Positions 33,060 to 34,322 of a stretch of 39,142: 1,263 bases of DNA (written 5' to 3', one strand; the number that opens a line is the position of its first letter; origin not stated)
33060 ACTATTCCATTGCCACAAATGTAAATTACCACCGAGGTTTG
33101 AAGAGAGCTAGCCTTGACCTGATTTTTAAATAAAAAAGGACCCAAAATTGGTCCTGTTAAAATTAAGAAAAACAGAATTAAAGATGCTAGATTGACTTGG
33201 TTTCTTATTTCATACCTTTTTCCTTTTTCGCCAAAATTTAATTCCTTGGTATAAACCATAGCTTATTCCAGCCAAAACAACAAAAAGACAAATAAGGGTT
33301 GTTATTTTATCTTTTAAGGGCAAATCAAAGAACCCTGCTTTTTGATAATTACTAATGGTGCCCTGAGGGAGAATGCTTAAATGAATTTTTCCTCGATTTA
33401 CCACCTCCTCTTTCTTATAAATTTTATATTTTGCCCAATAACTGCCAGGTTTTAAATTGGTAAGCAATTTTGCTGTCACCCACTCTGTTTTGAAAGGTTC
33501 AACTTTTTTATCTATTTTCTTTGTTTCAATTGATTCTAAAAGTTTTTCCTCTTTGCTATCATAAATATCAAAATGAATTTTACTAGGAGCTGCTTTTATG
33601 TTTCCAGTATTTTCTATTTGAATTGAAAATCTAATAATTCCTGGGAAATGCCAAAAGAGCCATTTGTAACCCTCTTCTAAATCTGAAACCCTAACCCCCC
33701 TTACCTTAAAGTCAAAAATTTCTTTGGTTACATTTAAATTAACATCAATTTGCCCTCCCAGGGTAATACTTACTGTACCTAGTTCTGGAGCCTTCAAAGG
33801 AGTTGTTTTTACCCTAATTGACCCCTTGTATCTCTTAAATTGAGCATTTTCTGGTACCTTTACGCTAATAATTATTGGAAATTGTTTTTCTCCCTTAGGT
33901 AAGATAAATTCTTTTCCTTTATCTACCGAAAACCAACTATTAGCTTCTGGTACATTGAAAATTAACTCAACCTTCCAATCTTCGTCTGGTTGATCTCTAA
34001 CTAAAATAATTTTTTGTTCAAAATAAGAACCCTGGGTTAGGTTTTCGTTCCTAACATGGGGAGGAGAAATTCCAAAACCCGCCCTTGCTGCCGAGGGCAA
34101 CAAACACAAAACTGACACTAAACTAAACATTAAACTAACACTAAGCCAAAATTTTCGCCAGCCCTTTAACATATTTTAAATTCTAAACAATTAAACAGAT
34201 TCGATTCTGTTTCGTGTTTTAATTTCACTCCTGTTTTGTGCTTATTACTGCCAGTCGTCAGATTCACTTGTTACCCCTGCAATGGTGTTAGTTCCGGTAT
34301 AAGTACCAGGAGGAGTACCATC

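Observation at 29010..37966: Seven-gene, partly overlapping minus-strand operon encoding a complete anchored cell-surface apparatus (candidate host-attachment / surface-display system)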

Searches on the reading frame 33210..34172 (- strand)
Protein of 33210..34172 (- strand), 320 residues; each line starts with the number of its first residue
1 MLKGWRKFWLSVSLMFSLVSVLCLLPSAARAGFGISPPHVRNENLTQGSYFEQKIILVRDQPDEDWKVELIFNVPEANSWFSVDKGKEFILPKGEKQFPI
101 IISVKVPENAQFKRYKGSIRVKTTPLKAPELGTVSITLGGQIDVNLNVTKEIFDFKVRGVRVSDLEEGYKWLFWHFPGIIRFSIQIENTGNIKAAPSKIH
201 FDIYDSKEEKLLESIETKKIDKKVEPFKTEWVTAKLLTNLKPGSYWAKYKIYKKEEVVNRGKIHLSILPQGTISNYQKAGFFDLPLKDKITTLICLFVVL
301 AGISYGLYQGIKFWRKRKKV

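Call 3: search_protein_families(library=pfam, proteins=[window:33210-34172:-], max_evalue=0.1)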
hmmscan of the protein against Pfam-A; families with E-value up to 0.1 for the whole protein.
window:33210-34172:- (320 aa): 1 family
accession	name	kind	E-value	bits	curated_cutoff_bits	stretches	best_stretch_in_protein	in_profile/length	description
PF22680.2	Glyco_hydro_123_N_2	-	0.013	15.8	27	0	95-122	114-141/142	Glycoside hydrolase 123 N-terminal domain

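Call 4: search_protein_families(library=ncbifam, proteins=[window:33210-34172:-], max_evalue=0.1)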
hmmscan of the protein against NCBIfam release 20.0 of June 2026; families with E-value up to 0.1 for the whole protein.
window:33210-34172:- (320 aa): 2 families
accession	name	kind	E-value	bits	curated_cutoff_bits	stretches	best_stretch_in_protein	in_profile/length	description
NF033506.0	PACE-CTERM-PROT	exception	4.7e-06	25.6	110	1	52-224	126-294/627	putative S-layer protein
TIGR04087.1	YqxM_for_SipW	equivalog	0.038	13.6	80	1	182-256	89-160/186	amyloid fiber anchoring/assembly protein TapA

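Call 11: search_solved_structures(query=window:33210-34172:-, max_evalue=1)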
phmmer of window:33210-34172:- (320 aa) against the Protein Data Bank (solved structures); distinct sequences matched with E-value up to 1: 0.

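Call 14: find_homologous_proteins(query=window:33210-34172:-, max_evalue=0.001)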
Query window:33210-34172:- (320 aa): 531 proteins with E <= 0.001 among 1646 candidates; the best 120 are listed.
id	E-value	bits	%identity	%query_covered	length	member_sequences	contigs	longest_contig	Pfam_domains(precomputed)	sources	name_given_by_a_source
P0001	5.0e-212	721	100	100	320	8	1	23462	-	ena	-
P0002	4.3e-165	567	77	100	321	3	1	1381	-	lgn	-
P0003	1.7e-164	565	78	100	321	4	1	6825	-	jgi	-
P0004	1.8e-159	548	74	100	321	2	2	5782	-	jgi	-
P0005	9.1e-158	542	72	100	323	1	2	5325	-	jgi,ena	-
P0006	1.6e-157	542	76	97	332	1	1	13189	-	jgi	-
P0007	2.6e-157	541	73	100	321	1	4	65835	-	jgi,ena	-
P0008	4.1e-152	524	75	96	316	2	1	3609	-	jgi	-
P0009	3.1e-149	514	70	99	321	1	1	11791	-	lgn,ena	-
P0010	1.6e-147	509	73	92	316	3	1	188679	-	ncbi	-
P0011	2.9e-145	501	72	95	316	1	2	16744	-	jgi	-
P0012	4.6e-144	497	71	96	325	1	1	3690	-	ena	-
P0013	1.2e-124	434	63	100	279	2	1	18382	-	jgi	-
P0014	1.1e-116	407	63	90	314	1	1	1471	-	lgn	-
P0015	3.7e-114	399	61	95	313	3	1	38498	-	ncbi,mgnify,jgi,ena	mgnify:CR=1 FL=1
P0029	2.6e-111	390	60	94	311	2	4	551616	-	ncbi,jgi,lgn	-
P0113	2.7e-81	291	48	94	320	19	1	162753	-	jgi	jgi:hypothetical protein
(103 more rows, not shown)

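Call 15: find_encoding_contigs(protein=P0029, flank=10000, max_places=2)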
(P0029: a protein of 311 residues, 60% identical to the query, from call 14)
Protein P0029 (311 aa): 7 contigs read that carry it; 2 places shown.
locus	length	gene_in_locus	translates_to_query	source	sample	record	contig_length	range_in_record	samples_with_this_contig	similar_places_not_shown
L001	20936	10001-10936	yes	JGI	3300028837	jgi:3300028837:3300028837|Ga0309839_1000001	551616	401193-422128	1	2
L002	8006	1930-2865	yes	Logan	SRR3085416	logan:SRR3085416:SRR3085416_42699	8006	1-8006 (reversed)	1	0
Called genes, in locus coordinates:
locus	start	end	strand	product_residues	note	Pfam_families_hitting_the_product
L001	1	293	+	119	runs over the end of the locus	PF11969:DcpS_C, PF01230:HIT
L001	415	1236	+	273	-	PF00702:Hydrolase (weak)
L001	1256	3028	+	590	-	PF12481:DUF3700 (faint), PF13522:GATase_6, PF13537:GATase_7, PF01380:SIS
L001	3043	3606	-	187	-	PF08207:EFP_N, PF01132:EFP (weak), PF09285:Elong-fact-P_C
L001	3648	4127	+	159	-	PF02308:MgtC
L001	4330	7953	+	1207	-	-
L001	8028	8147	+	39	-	-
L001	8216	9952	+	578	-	-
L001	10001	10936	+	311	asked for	-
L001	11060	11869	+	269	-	PF00404:Dockerin_1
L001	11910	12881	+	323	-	-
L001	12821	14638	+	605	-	PF19077:Big_13 (faint)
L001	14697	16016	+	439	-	PF21760:SecD_1st, PF22599:SecDF_P1_head, PF02355:SecD_SecF_C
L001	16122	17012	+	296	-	PF07549:Sec_GG (weak), PF02355:SecD_SecF_C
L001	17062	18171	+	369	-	PF04545:Sigma70_r4, PF05066:HARE-HTH (faint)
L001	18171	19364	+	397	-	PF26449:DUF8128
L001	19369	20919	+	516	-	PF01935:DUF87 (weak), PF10412:TrwB_AAD_bind, PF12696:TraG-D_C (faint), PF23477:zf_Tbcl_2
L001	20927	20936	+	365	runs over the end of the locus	PF01820:Dala_Dala_lig_N, PF08443:RimK (faint), PF02222:ATP-grasp, PF02786:CPSase_L_D2 (weak), PF07478:Dala_Dala_lig_C, PF13535:ATP-grasp_4 (weak)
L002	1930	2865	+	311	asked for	-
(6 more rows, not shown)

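Call 16: find_encoding_contigs(protein=P0113, flank=10000, max_places=2)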
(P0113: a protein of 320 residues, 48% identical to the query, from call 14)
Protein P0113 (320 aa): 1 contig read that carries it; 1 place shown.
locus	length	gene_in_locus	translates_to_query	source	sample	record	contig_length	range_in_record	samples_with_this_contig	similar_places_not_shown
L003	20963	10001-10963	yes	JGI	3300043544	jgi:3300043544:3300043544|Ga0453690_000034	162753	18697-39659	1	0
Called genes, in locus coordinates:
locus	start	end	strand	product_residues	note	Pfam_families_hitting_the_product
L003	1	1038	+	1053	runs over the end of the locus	-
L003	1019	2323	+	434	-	-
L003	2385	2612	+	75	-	-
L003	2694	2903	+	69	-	PF01797:Y1_Tnp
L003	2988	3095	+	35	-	-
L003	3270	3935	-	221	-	PF13576:Pentapeptide_3 (faint)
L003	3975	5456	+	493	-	PF10179:NDNF (faint), PF00041:fn3 (weak), PF23376:Fn3_VIN3 (faint), PF28033:Fn3_ROS1 (faint), PF25059:FN3_DSCAM-DSCAML_C (faint), PF28407:Ig_ANOS1 (faint), PF16656:Pur_ac_phosph_N (weak), PF00041:fn3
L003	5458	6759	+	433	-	PF00005:ABC_tran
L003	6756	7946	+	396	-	PF12704:MacB_PCD, PF02687:FtsX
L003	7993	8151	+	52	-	-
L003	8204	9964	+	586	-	-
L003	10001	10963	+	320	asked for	-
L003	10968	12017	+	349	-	PF00404:Dockerin_1 (weak)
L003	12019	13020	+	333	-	-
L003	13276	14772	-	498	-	PF00009:GTP_EFTU, PF00025:Arf (weak), PF00071:Ras (weak), PF01926:MMR_HSR1, PF03144:GTP_EFTU_D2 (faint), PF22042:EF-G_D2, PF14578:GTP_EFTU_D4 (faint), PF11987:IF-2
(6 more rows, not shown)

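Call 17: find_encoding_contigs(protein=P0010, flank=10000, max_places=2)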
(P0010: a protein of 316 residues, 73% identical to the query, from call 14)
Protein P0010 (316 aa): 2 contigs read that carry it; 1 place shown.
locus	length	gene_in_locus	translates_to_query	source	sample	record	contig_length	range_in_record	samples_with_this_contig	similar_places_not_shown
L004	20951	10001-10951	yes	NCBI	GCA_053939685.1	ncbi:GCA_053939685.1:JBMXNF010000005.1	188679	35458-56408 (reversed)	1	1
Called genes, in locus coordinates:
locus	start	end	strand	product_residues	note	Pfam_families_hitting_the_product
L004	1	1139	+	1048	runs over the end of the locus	PF14890:Intein_splicing, PF14528:LAGLIDADG_3, PF13522:GATase_6, PF13537:GATase_7, PF01380:SIS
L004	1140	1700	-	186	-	PF08207:EFP_N, PF01132:EFP, PF09285:Elong-fact-P_C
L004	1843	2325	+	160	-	PF02308:MgtC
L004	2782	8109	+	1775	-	PF10102:DUF2341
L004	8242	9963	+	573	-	-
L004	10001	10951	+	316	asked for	-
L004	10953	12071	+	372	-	PF13948:DUF4215 (weak), PF17936:Big_6 (weak)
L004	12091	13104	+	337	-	-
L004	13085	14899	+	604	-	PF00963:Cohesin, PF19077:Big_13 (faint)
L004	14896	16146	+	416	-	PF21760:SecD_1st, PF22599:SecDF_P1_head, PF02355:SecD_SecF_C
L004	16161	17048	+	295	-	PF02355:SecD_SecF_C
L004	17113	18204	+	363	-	PF04545:Sigma70_r4, PF05066:HARE-HTH (faint)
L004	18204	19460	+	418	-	PF26449:DUF8128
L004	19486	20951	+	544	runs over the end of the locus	PF01935:DUF87 (faint), PF02534:T4SS-DNA_transf (weak), PF10412:TrwB_AAD_bind, PF12696:TraG-D_C (weak), PF23477:zf_Tbcl_2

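Call 29: search_solved_structures(query=A1, max_evalue=1)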
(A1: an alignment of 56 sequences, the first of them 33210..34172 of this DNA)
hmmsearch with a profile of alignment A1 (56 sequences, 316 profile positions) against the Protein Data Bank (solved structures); distinct sequences matched with E-value up to 1: 1.
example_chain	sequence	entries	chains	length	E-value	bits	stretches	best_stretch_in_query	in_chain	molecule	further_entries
3r0a_A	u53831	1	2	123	0.37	12.8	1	217-254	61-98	Putative transcriptional regulator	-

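Call 32: predict_structure(alignment_id=A1)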
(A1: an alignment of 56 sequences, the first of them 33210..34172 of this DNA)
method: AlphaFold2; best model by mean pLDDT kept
length: 320 residues; sequences in the alignment: 56
mean_pLDDT: 90.7   pTM: 0.70
mean pLDDT of the five models: 90.7, 89.2, 88.7, 87.0, 86.7
residues with pLDDT >= 90: 232; 70-90: 69; 50-70: 16; < 50: 3
segments of 3 or more residues with pLDDT < 50: none
pLDDT, mean of each block of 10 residues (from residue 1): 80 91 60 85 92 92 91 96 96 93 96 96 83 65 95 94 93 91 96 95 98 94 94 96 98 96 96 89 87 93 97 85
secondary structure, 60 per line:
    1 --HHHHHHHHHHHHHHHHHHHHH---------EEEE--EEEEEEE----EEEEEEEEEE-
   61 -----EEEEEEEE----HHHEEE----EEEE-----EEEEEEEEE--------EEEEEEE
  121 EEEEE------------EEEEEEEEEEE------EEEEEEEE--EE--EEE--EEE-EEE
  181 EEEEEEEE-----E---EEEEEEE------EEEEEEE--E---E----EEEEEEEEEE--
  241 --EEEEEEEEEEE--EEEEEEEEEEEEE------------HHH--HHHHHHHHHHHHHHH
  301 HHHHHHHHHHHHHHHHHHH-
elements in order: H3-23 E33-36 E39-45 E50-59 E66-73 E81-83 E88-91 E97-105 E114-125 E138-148 E155-162 E169-171 E174-176 E178-188 E198-204 E211-217 E229-238 E243-253 E256-268 H286-319

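Call 35: fold_search(model_id=the predicted structure, library=pdb)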
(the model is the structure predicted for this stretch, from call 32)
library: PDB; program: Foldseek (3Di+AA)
matches with E <= 10: 1560; with E <= 0.001: 250
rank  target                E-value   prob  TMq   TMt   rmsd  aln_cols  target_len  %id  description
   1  7ptb                  1.3e-08  1.00  0.27  0.28  11.7       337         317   12  Crystal structure of the SPD-2 domain of human CEP192 (released 2022-04-06)
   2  8jmw_A                1.9e-08  1.00  0.29  0.19   9.9       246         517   11  Fibril form of serine peptidase Vpr (released 2023-12-06)
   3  7sqc_2B               2.7e-08  1.00  0.30  0.14  13.8       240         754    8  Ciliary C1 central pair apparatus isolated from Chlamydomonas reinhardtii (released 2022-04-13)
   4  7sqc_2A               2.7e-08  1.00  0.28  0.13  11.8       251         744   12  Ciliary C1 central pair apparatus isolated from Chlamydomonas reinhardtii (released 2022-04-13)
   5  7sqc_T0               8.3e-08  1.00  0.29  0.18  15.5       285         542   10  Ciliary C1 central pair apparatus isolated from Chlamydomonas reinhardtii (released 2022-04-13)
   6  9i25_C                1.4e-07  1.00  0.28  0.35  15.2       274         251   14  WxLIP from Enterococcus faecium locus A bound to long WxL (released 2026-01-28)
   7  9ijj_h                1.6e-07  1.00  0.26  0.07  14.2       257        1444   10  In situ structure of the central apparatus in mouse sperm axoneme. (released 2025-06-04)
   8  7sqc_M1               1.7e-07  1.00  0.27  0.18  18.3       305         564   11  Ciliary C1 central pair apparatus isolated from Chlamydomonas reinhardtii (released 2022-04-13)
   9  9i1y_B                1.9e-07  1.00  0.30  0.36  15.2       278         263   15  WxLIP from Enterococcus faecium (released 2026-01-28)
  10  7sqc_O0               2.1e-07  1.00  0.29  0.09  12.8       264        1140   11  Ciliary C1 central pair apparatus isolated from Chlamydomonas reinhardtii (released 2022-04-13)
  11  9ijj_L                3.3e-07  1.00  0.27  0.36  10.5       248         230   13  In situ structure of the central apparatus in mouse sperm axoneme. (released 2025-06-04)
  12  7sqc_T3               3.9e-07  1.00  0.20  0.21  27.0       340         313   10  Ciliary C1 central pair apparatus isolated from Chlamydomonas reinhardtii (released 2022-04-13)
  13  6a8p_C                4.1e-07  1.00  0.21  0.13  11.5       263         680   12  Transglutaminase 2 mutant G224V in complex with GTP (released 2018-09-26)
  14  6kzb_C                4.3e-07  1.00  0.23  0.13  12.0       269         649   13  Transglutaminase2 complexed with calcium (released 2020-12-09)
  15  9i1y_A                5.4e-07  1.00  0.30  0.35  15.2       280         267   15  WxLIP from Enterococcus faecium (released 2026-01-28)
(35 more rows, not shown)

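Call 45: search_protein_families(library=pfam, alignment_id=A1, max_evalue=1)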
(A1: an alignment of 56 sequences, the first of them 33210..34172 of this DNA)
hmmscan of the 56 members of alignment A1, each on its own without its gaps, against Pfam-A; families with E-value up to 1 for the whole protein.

A. member 1, window:33210-34172:- (320 aa): 1 family
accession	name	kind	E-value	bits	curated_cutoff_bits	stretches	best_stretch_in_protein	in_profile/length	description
PF22680.2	Glyco_hydro_123_N_2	-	0.013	15.8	27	0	95-122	114-141/142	Glycoside hydrolase 123 N-terminal domain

B. families by the number of members that match (of 56 scanned): 56 families (the first 25 are shown)
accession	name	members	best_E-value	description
PF22680.2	Glyco_hydro_123_N_2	43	6.3e-06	Glycoside hydrolase 123 N-terminal domain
PF24318.1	DUF7490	25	1.5e-05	Domain of unknown function (DUF7490)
PF14524.12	Wzt_C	8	0.0014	Wzt C-terminal domain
PF19543.5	GH123_N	8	0.0049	Glycoside hydrolase 123, N-terminal domain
PF07705.17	CARDB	7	2e-05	CARDB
PF03409.20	Glycoprotein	7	0.0031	Transmembrane glycoprotein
PF04234.18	CopC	4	0.032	CopC domain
PF11797.14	WxLIP_HBD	3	0.0085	WxL Interacting Protein, host binding domain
PF16116.10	DUF4832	3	0.0092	Domain of unknown function (DUF4832)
PF03896.21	TRAP_alpha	3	0.027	Translocon-associated protein (TRAP), alpha subunit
PF02009.21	RIFIN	2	0.00015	Rifin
PF10633.15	NPCBM_assoc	2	0.013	NPCBM-associated, NEW3 domain of alpha-galactosidase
PF09608.15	Alph_Pro_TM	2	0.018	Putative transmembrane protein (Alph_Pro_TM)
PF07353.17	Uroplakin_II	2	0.02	Uroplakin II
PF16967.11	TcfC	2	0.033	E-set like domain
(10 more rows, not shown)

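Call 47: find_related_loci(query=A1, collection=genome_contigs, flank=10000)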
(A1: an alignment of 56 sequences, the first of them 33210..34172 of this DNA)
Query A1 (320 aa) in genome_contigs; peptide patterns used: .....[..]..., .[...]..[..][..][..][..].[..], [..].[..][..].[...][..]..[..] (x = any residue, [..] = any of these).
233 stretches matched a pattern; 191 encode a relative of the query (tblastn E <= 1e-3); the best 80 are kept; 80 distinct loci.
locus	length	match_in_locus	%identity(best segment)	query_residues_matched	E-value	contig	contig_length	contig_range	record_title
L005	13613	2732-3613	62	16-318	5e-118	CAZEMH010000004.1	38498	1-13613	MAG TPA_asm: uncultured Candidatus Saccharibacteria bacterium isolate binchicken_co184_372 genome assembly, contig: NODE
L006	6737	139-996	63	31-316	3e-117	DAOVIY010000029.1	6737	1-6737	MAG TPA_asm: bacterium isolate CSMAG_1379 CSMAG_1379_k141_2185024_length_6737_cov_25.3840, whole genome shotgun sequence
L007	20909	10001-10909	60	18-319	2e-116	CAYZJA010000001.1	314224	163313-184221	MAG TPA_asm: uncultured Candidatus Saccharibacteria bacterium isolate SRP068000_co1_178 genome assembly, contig: NODE_11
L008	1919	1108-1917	66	2-273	4e-118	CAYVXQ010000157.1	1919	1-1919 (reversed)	MAG TPA_asm: uncultured Candidatus Saccharibacteria bacterium isolate binchicken_co387_140 genome assembly, contig: NODE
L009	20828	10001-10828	60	5-284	5e-110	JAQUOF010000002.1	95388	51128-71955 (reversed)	MAG: Patescibacteria group bacterium isolate STD1_195 NODE_468_length_95388_cov_11.422702_Sandtown_D1, whole genome shot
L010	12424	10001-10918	57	6-317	4e-110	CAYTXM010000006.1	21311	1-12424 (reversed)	MAG TPA_asm: uncultured Candidatus Saccharibacteria bacterium isolate binchicken_co228_573 genome assembly, contig: NODE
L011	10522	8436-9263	59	5-284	5e-110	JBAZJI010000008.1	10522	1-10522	MAG: Candidatus Paceibacterota bacterium isolate SO_2017_LW4_116 scaffold_12153_c1_LW137-91_2017, whole genome shotgun s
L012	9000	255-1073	59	14-293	1e-109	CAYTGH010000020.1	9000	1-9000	MAG TPA_asm: uncultured Candidatus Saccharibacteria bacterium isolate binchicken_co181_178 genome assembly, contig: NODE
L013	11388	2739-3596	57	21-306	2e-100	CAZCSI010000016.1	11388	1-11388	MAG TPA_asm: uncultured Candidatus Saccharibacteria bacterium isolate SRP141376_co1_38 genome assembly, contig: NODE_107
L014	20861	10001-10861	58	28-319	8e-99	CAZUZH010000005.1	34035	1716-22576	MAG TPA_asm: uncultured Candidatus Saccharibacteria bacterium isolate binchicken_co34_474 genome assembly, contig: NODE_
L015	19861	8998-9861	51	31-317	1e-95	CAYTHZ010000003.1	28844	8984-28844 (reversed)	MAG TPA_asm: uncultured Candidatus Saccharibacteria bacterium isolate SRP257756_co1_238 genome assembly, contig: NODE_11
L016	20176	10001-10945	49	1-308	1e-90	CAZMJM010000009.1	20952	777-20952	MAG TPA_asm: uncultured Candidatus Saccharibacteria bacterium isolate binchicken_co150_123 genome assembly, contig: NODE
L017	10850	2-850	50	29-309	4e-90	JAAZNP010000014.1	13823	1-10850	MAG: Parcubacteria group bacterium isolate AS27yjCOA_186 39796_AS27, whole genome shotgun sequence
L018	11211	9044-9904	50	31-315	2e-90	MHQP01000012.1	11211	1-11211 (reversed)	MAG: Candidatus Sungbacteria bacterium RIFCSPLOWO2_01_FULL_47_32 rifcsplowo2_01_scaffold_14386, whole genome shotgun seq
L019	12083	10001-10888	49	6-299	5e-88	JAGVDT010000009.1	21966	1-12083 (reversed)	MAG: Candidatus Paceibacterota bacterium isolate WC_15 c_000000137088, whole genome shotgun sequence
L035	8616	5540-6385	49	21-302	3e-81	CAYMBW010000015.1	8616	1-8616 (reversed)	MAG TPA_asm: uncultured Candidatus Saccharibacteria bacterium isolate SRP178699_co1_413 genome assembly, contig: NODE_11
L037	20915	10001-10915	45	14-318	7e-81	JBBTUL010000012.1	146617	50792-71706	MAG: Patescibacteria group bacterium isolate H41-bin154_1 H41_bin154_1_000000000012, whole genome shotgun sequence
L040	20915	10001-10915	46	1-301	4e-80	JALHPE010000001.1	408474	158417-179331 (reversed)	MAG: Candidatus Paceibacterota bacterium isolate bin.22 c_000000000104, whole genome shotgun sequence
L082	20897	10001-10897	44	10-319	2e-73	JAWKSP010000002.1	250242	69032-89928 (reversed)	MAG: Candidatus Paceibacterota bacterium isolate ABC1.92 ABC1.92.fa-2, whole genome shotgun sequence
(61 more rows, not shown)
